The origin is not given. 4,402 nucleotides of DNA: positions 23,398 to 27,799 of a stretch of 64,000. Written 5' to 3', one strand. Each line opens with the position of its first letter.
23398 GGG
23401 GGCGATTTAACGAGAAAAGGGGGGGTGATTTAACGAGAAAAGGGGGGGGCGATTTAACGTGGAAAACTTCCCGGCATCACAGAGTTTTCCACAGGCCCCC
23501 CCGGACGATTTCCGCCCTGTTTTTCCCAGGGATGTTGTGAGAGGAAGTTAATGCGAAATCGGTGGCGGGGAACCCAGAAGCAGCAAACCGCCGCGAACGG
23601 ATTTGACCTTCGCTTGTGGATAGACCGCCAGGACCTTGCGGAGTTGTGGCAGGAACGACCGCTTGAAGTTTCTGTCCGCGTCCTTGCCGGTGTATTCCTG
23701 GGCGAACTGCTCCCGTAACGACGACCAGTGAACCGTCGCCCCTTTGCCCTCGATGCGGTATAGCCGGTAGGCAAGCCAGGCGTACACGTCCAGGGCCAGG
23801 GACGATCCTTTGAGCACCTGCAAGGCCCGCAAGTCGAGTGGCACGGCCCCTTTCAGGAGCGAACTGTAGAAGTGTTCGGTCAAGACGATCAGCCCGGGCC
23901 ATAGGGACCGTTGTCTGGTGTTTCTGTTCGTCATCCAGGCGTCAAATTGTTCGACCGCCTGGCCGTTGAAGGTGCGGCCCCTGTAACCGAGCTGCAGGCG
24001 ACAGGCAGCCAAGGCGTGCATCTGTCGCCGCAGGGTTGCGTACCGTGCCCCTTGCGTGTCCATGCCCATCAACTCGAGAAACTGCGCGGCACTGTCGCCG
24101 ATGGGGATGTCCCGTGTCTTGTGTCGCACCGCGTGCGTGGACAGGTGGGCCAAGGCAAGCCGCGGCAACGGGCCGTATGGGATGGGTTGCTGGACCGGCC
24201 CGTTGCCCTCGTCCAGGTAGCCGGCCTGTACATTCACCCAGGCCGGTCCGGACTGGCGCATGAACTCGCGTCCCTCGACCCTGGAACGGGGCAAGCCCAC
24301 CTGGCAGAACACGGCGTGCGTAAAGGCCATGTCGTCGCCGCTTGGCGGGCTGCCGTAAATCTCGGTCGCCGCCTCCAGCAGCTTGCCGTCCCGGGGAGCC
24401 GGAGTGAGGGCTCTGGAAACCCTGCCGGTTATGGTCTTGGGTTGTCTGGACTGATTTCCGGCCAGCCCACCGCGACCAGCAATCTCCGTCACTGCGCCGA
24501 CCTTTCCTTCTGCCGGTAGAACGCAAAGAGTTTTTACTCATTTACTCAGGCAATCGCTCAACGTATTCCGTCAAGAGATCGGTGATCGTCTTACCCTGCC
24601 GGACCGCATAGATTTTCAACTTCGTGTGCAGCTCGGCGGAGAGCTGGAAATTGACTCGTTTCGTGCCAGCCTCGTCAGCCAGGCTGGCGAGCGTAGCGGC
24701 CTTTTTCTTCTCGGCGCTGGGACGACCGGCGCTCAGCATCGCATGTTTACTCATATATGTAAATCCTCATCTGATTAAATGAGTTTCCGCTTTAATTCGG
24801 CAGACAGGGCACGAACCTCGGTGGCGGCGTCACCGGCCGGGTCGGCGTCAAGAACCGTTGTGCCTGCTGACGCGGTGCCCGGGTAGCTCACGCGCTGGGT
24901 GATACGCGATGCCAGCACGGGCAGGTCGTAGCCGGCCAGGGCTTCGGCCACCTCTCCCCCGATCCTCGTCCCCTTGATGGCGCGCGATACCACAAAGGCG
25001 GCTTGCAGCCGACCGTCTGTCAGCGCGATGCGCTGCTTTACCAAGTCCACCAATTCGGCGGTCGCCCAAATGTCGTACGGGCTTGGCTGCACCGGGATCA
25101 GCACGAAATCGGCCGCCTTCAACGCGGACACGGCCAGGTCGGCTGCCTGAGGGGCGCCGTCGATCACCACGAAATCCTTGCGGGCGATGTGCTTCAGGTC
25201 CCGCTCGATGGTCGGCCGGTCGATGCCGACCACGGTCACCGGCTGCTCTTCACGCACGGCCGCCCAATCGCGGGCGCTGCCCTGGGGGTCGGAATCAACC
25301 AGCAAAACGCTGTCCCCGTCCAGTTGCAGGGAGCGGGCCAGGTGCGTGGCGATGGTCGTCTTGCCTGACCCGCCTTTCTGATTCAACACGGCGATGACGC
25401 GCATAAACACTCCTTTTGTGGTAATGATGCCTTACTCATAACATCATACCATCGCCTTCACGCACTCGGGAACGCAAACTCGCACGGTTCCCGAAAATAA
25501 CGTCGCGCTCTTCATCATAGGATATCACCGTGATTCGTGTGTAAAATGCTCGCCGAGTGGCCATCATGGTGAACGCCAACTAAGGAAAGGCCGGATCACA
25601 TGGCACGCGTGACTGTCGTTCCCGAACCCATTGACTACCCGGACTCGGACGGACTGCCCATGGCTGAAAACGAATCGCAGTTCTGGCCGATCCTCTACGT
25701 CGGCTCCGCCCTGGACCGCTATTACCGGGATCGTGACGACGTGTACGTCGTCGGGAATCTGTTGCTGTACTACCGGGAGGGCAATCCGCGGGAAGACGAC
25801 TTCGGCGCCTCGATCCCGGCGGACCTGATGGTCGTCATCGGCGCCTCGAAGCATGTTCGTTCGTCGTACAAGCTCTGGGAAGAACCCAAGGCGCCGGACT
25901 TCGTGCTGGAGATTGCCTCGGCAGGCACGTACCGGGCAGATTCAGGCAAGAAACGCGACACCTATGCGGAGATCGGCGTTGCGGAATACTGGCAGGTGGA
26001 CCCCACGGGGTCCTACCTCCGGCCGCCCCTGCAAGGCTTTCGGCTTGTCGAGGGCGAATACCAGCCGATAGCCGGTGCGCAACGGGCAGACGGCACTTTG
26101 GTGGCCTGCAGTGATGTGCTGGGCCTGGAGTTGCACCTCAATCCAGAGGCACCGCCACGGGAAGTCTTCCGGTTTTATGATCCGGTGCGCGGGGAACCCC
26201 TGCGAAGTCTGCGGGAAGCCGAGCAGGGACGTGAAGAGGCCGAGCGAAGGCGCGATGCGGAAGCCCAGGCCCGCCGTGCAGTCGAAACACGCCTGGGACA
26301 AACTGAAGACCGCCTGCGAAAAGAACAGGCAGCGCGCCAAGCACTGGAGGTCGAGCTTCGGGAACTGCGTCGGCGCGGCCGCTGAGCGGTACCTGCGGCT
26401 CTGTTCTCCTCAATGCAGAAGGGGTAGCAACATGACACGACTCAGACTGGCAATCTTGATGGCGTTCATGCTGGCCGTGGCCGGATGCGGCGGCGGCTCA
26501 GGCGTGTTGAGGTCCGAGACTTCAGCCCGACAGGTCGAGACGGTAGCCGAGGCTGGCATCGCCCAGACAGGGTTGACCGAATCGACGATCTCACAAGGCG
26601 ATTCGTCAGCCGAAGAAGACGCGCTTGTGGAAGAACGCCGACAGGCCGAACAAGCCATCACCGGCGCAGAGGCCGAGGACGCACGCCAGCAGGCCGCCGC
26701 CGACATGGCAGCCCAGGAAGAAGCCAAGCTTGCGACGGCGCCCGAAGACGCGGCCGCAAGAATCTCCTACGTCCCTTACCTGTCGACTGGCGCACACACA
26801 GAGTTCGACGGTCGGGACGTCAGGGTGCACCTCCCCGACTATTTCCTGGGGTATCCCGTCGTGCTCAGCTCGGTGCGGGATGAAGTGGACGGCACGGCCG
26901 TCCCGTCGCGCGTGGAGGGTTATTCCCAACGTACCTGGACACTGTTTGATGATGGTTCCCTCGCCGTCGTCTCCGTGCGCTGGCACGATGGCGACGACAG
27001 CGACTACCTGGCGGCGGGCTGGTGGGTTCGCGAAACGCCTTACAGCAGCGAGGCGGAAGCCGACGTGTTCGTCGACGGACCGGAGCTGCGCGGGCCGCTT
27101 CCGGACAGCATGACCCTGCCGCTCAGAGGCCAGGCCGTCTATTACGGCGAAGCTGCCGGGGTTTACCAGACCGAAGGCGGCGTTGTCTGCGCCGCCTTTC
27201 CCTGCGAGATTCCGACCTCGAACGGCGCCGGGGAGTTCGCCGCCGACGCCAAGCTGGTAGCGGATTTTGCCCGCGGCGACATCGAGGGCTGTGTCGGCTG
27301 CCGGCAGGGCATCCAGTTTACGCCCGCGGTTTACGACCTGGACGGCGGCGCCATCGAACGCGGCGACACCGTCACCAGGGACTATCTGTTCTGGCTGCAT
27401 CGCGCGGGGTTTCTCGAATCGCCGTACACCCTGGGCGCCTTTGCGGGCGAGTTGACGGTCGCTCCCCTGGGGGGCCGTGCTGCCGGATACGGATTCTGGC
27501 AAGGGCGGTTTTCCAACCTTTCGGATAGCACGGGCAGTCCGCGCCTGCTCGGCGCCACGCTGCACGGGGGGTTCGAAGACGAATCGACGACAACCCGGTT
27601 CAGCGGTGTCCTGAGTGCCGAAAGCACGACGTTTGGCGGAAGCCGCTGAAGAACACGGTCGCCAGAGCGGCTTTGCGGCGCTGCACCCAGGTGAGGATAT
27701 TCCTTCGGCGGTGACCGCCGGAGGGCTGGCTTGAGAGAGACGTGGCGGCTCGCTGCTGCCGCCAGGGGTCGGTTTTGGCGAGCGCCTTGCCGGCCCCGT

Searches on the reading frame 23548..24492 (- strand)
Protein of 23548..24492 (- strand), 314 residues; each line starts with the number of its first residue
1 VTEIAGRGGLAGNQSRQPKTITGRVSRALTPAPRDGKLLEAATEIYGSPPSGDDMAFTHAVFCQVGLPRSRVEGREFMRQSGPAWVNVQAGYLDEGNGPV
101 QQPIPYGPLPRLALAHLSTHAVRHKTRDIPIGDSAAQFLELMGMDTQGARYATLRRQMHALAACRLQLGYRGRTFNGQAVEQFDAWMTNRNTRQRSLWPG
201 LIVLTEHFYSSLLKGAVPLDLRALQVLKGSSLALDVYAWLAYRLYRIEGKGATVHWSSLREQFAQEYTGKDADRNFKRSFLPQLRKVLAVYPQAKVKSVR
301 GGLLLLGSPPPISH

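Call 13: search_protein_families(library=pfam, proteins=[window:23548-24492:-], max_evalue=0.01)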
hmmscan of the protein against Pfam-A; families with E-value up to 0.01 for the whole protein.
window:23548-24492:- (314 aa): 1 family
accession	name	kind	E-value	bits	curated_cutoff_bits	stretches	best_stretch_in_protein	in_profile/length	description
PF04796.18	RepA_C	-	1.5e-24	87.7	26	1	104-251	1-170/181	Plasmid encoded RepA protein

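Call 71: search_dna_similar(query=window:23548-24492:-, collection=plasmids, mode=protein, max_rows=12)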
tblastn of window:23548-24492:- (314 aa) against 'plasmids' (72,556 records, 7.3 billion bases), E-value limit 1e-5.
Records with a match: 1102; places in all: 1153; records where one place covers at least 80% of the query: 745.
Best place of each record, by identity: 60-80% 348; <60% 754.
By first word of the organism name: Ralstonia 147; Xanthomonas 95; Klebsiella 87; Escherichia 86; Acetobacter 47; Candidatus 40; Enterobacter 37; Roseomonas 37; Burkholderia 36; uncultured 36; and 119 more.
By predicted mobility (MOB-suite, as given by PLSDB): conjugative 502; non-mobilizable 347; mobilizable 253.
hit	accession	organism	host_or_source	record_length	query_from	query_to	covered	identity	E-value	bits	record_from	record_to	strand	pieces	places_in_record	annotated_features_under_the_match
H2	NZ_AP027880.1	Escherichia coli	-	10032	37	314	89%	76.6%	8e-133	423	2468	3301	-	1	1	replication protein RepA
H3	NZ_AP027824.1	Escherichia coli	Homo sapiens,whole organism,feces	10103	37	314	89%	76.6%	8e-133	423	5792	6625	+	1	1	replication protein RepA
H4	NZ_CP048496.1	Agrobacterium tumefaciens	walnut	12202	23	314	93%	72.6%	2e-132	421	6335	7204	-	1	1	replication protein RepA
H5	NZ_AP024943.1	Aeromonas caviae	-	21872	11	313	96%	70.0%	1e-129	414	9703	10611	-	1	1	replication protein RepA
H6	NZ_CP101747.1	Comamonas sp. C11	mixed culture,wastewater treatment plant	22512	11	313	96%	70.0%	1e-129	414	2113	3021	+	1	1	replication protein RepA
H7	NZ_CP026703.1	Serratia marcescens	-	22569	11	313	96%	70.0%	1e-129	414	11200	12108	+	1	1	replication protein RepA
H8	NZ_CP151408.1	Azonexus hydrophilus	-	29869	11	313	96%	70.0%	6e-129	412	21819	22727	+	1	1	replication protein RepA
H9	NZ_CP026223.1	Aeromonas sp. ASNIH3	-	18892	17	313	95%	71.2%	4e-129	412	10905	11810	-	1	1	replication protein RepA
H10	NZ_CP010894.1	Pseudomonas sp. MRSN 12121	Homo sapiens,urine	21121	24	312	92%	72.9%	1e-135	431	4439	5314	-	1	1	replication protein RepA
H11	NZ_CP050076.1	Enterobacter kobei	cell culture,water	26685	17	313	95%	70.9%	6e-128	409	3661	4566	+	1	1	replication protein RepA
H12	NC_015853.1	Acidithiobacillus caldus SM-1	-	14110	17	314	95%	70.5%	1e-136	434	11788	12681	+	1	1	replication protein RepA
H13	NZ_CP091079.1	Xanthomonas arboricola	Peach leaves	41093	23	312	92%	72.4%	6e-134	426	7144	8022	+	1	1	replication protein RepA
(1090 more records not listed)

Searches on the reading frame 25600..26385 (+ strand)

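Call 64: search_protein_families(library=pfam, proteins=[window:25600-26385:+], max_evalue=0.001)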
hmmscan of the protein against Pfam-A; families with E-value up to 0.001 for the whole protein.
window:25600-26385:+ (261 aa): 1 family
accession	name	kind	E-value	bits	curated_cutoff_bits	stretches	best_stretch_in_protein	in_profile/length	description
PF05685.18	Uma2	-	6.6e-15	55.5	27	1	37-178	42-169/172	Putative restriction endonuclease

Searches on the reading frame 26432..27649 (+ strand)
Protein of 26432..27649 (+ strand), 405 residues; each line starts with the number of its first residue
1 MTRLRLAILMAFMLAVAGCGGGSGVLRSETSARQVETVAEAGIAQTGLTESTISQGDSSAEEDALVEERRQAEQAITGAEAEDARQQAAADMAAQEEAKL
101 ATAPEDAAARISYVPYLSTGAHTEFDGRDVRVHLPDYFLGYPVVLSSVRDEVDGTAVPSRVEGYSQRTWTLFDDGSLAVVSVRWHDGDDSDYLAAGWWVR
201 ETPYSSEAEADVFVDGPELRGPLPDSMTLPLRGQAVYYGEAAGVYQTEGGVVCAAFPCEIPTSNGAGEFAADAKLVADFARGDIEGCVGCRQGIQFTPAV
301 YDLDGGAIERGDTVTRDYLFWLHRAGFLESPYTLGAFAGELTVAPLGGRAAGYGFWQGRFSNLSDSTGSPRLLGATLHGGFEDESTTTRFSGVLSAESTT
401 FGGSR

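Call 8: search_protein_families(library=pfam, proteins=[window:26432-27649:+], max_evalue=1)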
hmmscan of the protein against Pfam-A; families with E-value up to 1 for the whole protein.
window:26432-27649:+ (405 aa): 1 family
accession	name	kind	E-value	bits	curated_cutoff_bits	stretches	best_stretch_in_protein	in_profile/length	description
PF16930.11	Porin_5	-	0.79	8.6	22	0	68-115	18-66/535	Putative porin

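Call 9: search_protein_families(library=ncbifam, proteins=[window:26432-27649:+], max_evalue=1)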
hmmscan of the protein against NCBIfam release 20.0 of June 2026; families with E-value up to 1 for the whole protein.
window:26432-27649:+ (405 aa): 1 family
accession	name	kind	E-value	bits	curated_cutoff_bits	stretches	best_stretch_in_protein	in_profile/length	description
NF058595.1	invert_tail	domain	0.082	13.2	37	1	4-24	57-77/113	lipo-invert putative C-terminal anchoring domain-containing protein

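Call 43: find_homologous_proteins(query=window:26432-27649:+, max_evalue=0.001)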
Query window:26432-27649:+ (405 aa): 48 proteins with E <= 0.001 among 8000 candidates.
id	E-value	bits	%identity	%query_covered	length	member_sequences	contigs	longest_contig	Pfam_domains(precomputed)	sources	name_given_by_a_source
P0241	9.5e-265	896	100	100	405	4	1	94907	-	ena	-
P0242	5.7e-231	785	89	100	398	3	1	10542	-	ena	-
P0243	9.2e-206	702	80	100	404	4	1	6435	-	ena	-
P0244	2.0e-197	674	77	100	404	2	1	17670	-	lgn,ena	-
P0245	1.3e-188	645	75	100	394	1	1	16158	-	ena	-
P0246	1.1e-183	629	72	100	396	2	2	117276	-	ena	-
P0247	3.7e-181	621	72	100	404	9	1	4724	-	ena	-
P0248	6.3e-180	617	71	99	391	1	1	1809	-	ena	-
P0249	7.0e-180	617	72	100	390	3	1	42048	-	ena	-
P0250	1.0e-179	616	72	100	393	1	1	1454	-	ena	-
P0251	1.0e-179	616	71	99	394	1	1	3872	-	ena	-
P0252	8.5e-179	613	71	100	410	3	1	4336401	-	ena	-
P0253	5.7e-176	604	69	100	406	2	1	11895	-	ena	-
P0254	8.7e-172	590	68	100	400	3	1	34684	-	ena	-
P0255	2.3e-171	589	68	100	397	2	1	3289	-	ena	-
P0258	4.9e-166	571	67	100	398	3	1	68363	-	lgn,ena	-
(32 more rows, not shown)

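Call 45: find_encoding_contigs(protein=P0241, flank=3000, max_places=3)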
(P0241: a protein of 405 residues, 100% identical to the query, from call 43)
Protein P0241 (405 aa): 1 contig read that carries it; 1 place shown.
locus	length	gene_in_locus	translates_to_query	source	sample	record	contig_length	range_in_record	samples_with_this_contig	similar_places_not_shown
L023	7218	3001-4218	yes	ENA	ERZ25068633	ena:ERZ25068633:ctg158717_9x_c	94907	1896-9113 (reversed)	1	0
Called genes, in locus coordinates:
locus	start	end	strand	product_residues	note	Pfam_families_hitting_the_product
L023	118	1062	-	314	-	PF04796:RepA_C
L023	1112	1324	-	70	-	PF09274:ParG (weak), PF21432:56B_RHH (weak)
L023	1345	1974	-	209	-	PF01656:CbiA, PF06564:CBP_BcsQ (faint), PF09140:MipZ (weak), PF10609:ParA (weak), PF13614:AAA_31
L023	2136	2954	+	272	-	PF05685:Uma2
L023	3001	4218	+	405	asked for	-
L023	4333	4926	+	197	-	PF00239:Resolvase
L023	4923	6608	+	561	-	-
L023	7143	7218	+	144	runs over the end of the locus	PF01850:PIN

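Call 55: predict_structure(alignment_id=A2)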
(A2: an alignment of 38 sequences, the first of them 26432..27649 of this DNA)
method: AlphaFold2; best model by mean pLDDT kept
length: 405 residues; sequences in the alignment: 38
mean_pLDDT: 65.6   pTM: 0.67
mean pLDDT of the five models: 65.6, 65.6, 64.0, 63.6, 61.9
residues with pLDDT >= 90: 30; 70-90: 174; 50-70: 101; < 50: 100
segments of 3 or more residues with pLDDT < 50: 14-61, 97-119, 148-156, 251-256, 258-262, 399-405
pLDDT, mean of each block of 10 residues (from residue 1): 54 45 29 28 27 33 77 68 57 51 40 37 70 68 55 47 70 74 70 81 75 78 65 82 81 45 72 89 91 87 83 87 85 80 75 85 67 83 76 74 30
secondary structure, 60 per line:
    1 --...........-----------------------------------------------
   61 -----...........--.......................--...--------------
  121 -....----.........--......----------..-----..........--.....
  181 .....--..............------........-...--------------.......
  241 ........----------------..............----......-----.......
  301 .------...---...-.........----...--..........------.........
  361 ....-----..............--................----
elements in order: H3-13 H66-76 H79-101 E122-125 E130-138 E141-146 E164-173 E176-185 E188-201 E208-215 E234-248 E265-278 E283-288 E294-301 E308-310 E314-316 E318-326 E336-345 E352-364 E370-383 E386-401

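Call 61: search_solved_structures(query=A2, max_evalue=1)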
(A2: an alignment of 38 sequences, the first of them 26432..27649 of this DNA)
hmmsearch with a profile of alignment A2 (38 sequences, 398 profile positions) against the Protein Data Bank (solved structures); distinct sequences matched with E-value up to 1: 5.
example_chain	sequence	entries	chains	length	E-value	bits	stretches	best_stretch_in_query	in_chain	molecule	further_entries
6qkn_A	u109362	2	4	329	0.1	15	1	301-363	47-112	Cytochrome-c peroxidase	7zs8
6fu3_A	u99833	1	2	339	0.11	14.9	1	301-363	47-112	Protein CcpR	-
7fe2_A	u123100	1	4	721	0.37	13.2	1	292-370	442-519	Alpha-1,2-mannosidase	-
7fe1_A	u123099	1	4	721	0.42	13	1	292-370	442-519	Alpha-1,2-mannosidase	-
6dwo_A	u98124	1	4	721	0.42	13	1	292-370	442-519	Alpha-1,2-mannosidase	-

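Call 75: find_encoding_contigs(protein=P0258, flank=10000, max_places=2)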
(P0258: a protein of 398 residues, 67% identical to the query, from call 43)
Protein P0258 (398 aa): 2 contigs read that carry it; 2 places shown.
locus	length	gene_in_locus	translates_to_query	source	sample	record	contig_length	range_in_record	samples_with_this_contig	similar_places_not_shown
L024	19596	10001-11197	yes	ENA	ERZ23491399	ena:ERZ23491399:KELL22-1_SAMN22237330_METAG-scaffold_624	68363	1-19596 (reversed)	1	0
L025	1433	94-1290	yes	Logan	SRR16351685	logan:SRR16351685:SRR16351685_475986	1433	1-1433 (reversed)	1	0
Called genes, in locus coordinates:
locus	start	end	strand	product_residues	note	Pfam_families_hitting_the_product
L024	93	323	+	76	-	-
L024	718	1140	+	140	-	-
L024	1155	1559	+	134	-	PF18602:Rap1a (weak)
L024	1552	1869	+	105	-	-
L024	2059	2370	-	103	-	-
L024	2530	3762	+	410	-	PF12323:HTH_OrfB_IS605, PF01385:OrfB_IS605, PF07282:Cas12f1-like_TNB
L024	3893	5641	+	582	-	-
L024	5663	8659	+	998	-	PF07627:PSCyt3 (weak)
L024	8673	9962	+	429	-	PF07394:DUF1501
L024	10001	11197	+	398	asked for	-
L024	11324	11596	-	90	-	-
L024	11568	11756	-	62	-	-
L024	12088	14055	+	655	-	-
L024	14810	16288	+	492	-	-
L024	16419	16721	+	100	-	-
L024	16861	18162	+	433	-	PF24575:TPR_Slam (faint), PF04575:SlipAM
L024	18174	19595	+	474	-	?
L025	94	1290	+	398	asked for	-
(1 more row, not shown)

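Call 76: find_encoding_contigs(protein=P0246, flank=10000, max_places=2)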
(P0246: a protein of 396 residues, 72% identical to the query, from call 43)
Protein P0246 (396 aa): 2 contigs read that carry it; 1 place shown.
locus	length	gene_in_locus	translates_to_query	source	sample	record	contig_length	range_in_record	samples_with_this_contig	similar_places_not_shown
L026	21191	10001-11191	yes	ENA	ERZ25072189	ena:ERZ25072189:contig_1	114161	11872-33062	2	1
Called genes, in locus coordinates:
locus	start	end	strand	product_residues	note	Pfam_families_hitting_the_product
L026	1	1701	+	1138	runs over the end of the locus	PF05345:He_PIG, PF00082:Peptidase_S8, PF01483:P_proprotein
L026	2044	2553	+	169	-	-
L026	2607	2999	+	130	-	PF00196:GerE (weak)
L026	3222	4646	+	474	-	PF22548:AEP-TOTE, PF04851:ResIII (weak)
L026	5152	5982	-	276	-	-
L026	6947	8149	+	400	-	PF12323:HTH_OrfB_IS605, PF01385:OrfB_IS605, PF07282:Cas12f1-like_TNB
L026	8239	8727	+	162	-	PF15970:HicB-like_2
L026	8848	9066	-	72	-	-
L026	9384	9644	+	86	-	PF04255:DUF433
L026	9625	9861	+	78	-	-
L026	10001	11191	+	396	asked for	-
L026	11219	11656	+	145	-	-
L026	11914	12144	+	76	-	-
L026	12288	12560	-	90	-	-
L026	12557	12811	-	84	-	-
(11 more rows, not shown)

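Call 77: find_encoding_contigs(protein=P0252, flank=10000, max_places=2)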
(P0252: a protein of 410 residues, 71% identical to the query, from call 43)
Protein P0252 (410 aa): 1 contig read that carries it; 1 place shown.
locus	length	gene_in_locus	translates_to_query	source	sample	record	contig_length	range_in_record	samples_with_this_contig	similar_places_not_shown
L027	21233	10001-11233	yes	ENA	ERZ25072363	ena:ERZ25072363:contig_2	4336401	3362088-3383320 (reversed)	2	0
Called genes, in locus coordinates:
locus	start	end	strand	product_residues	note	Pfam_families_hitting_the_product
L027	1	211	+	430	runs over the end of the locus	PF24575:TPR_Slam (weak), PF04575:SlipAM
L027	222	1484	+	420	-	PF05345:He_PIG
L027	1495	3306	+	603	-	PF00082:Peptidase_S8, PF01483:P_proprotein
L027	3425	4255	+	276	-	-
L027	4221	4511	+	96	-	-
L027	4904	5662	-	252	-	-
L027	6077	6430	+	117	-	PF18602:Rap1a (weak)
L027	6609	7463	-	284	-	-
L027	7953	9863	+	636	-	PF03717:PBP_dimer, PF00905:Transpeptidase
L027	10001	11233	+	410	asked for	-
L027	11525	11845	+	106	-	-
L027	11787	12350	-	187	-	PF01548:DEDD_Tnp_IS110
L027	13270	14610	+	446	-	PF00078:RVT_1, PF08388:GIIM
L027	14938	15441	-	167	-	-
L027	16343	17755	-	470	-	-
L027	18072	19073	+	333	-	PF01018:GTP1_OBG, PF01926:MMR_HSR1, PF02421:FeoB_N (weak)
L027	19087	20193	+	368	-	PF00696:AA_kinase, PF01472:PUA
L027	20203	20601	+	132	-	PF02410:RsfS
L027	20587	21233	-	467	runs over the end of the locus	PF13522:GATase_6, PF13537:GATase_7, PF00156:Pribosyltran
